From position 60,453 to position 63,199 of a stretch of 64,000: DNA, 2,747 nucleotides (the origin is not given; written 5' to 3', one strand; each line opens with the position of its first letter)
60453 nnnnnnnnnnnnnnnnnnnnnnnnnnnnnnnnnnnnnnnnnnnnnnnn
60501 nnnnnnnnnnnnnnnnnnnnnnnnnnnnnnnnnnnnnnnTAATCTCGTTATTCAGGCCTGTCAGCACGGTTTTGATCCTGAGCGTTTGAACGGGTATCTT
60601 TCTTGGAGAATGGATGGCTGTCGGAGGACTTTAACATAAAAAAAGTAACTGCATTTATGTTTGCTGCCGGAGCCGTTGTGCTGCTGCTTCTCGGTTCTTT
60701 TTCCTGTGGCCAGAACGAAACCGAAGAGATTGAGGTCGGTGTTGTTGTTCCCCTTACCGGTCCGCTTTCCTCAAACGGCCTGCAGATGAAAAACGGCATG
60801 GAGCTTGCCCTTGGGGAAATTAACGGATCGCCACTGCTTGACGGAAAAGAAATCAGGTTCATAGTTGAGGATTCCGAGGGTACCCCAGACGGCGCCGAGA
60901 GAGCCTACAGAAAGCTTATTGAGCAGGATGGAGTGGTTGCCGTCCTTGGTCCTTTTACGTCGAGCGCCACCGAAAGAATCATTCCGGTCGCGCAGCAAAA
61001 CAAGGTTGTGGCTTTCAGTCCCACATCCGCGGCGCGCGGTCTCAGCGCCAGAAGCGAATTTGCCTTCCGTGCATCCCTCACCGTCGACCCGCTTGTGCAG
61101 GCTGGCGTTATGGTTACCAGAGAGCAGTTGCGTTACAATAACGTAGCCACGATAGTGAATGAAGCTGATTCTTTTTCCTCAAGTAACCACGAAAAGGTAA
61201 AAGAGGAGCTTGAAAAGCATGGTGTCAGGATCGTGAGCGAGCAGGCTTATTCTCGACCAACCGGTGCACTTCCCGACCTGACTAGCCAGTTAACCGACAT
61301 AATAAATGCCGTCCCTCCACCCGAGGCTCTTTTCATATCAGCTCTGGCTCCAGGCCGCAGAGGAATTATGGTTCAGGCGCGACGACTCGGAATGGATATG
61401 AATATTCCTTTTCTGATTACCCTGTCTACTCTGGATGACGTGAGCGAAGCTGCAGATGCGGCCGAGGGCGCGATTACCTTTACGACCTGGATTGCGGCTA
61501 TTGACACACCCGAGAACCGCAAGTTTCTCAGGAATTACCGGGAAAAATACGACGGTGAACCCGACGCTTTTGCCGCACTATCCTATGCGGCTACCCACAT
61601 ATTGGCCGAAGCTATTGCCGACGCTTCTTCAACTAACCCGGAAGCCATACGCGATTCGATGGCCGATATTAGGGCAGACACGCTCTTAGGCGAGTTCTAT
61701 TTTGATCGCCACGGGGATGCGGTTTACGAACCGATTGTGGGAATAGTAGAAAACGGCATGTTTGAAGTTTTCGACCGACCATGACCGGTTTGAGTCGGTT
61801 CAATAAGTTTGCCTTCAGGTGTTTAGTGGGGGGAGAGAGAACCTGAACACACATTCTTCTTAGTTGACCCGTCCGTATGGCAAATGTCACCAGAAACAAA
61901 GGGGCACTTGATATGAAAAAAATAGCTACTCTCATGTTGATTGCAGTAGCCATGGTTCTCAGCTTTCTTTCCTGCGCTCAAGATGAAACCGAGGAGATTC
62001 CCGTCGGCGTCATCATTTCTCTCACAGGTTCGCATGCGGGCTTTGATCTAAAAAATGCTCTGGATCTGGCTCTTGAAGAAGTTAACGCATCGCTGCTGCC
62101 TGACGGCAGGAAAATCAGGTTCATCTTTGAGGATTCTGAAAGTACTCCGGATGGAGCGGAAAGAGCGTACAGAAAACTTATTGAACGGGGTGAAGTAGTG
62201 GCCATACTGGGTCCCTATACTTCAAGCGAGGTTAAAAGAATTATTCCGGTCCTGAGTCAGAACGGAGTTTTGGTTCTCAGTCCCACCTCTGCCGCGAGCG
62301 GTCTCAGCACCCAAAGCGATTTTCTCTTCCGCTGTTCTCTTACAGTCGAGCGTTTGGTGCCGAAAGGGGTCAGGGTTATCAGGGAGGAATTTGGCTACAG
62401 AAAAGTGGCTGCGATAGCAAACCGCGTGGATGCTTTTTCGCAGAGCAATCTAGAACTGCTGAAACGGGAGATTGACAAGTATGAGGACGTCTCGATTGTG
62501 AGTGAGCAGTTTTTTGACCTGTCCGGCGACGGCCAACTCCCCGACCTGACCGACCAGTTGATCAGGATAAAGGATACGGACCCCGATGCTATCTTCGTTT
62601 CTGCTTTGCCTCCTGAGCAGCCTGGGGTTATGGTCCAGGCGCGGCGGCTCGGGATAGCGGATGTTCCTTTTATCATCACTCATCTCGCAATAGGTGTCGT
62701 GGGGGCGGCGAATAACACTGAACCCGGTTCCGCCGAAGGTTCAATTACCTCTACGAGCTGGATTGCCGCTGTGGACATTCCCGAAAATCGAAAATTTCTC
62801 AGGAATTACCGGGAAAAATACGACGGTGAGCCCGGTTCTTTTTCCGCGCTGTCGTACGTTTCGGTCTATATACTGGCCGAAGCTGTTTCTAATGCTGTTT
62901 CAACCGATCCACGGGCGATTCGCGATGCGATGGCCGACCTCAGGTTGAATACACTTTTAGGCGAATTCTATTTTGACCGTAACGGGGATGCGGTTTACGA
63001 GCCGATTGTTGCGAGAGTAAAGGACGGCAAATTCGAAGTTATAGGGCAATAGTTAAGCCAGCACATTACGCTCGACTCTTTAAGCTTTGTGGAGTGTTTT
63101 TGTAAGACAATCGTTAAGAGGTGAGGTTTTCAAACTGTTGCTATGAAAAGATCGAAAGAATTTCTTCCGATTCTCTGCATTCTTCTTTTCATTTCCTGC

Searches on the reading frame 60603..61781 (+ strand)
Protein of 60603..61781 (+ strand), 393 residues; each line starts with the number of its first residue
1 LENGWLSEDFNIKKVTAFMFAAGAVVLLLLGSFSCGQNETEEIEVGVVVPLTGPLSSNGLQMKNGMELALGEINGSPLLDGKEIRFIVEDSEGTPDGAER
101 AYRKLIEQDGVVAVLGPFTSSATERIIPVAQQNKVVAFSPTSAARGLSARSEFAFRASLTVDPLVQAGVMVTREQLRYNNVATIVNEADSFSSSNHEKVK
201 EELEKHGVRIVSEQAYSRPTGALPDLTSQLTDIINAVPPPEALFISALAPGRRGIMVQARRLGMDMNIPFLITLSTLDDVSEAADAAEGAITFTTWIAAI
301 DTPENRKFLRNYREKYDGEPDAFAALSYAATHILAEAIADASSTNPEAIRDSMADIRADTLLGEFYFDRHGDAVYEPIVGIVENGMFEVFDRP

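Call 53: search_protein_families(library=pfam, proteins=[window:60603-61781:+], max_evalue=0.001)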
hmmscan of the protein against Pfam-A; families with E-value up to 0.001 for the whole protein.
window:60603-61781:+ (393 aa): 3 families
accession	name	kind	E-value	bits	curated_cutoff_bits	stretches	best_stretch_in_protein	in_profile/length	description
PF13458.12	Peripla_BP_6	-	2.1e-56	192.5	31.7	1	42-370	1-326/343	Periplasmic binding protein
PF01094.35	ANF_receptor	-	1.1e-33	117.2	25.4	1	62-374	2-341/353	Receptor family ligand binding region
PF13433.12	Peripla_BP_5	-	3e-27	96.1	27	1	43-391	1-346/363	Periplasmic binding protein domain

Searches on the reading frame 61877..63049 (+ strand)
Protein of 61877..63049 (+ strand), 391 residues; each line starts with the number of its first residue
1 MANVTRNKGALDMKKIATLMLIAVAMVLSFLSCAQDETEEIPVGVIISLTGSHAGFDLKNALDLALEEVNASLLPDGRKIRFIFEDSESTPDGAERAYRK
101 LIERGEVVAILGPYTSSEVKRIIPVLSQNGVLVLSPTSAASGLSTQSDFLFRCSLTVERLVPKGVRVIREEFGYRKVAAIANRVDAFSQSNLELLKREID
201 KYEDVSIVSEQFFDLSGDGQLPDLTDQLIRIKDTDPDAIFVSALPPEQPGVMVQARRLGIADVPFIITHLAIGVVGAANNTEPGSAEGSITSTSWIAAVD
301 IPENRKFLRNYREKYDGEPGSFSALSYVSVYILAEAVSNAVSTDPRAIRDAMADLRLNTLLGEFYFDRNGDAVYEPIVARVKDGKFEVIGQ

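Call 53: search_protein_families(library=pfam, proteins=[window:61877-63049:+], max_evalue=0.001)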
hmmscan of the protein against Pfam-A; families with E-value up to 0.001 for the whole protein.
window:61877-63049:+ (391 aa): 3 families
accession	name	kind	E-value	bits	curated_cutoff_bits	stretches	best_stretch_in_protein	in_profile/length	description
PF13458.12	Peripla_BP_6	-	2.3e-54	185.8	31.7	1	40-384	1-342/343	Periplasmic binding protein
PF01094.35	ANF_receptor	-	2.4e-31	109.5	25.4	1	59-373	3-341/353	Receptor family ligand binding region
PF13433.12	Peripla_BP_5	-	1.3e-30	107.2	27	1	41-389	1-345/363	Periplasmic binding protein domain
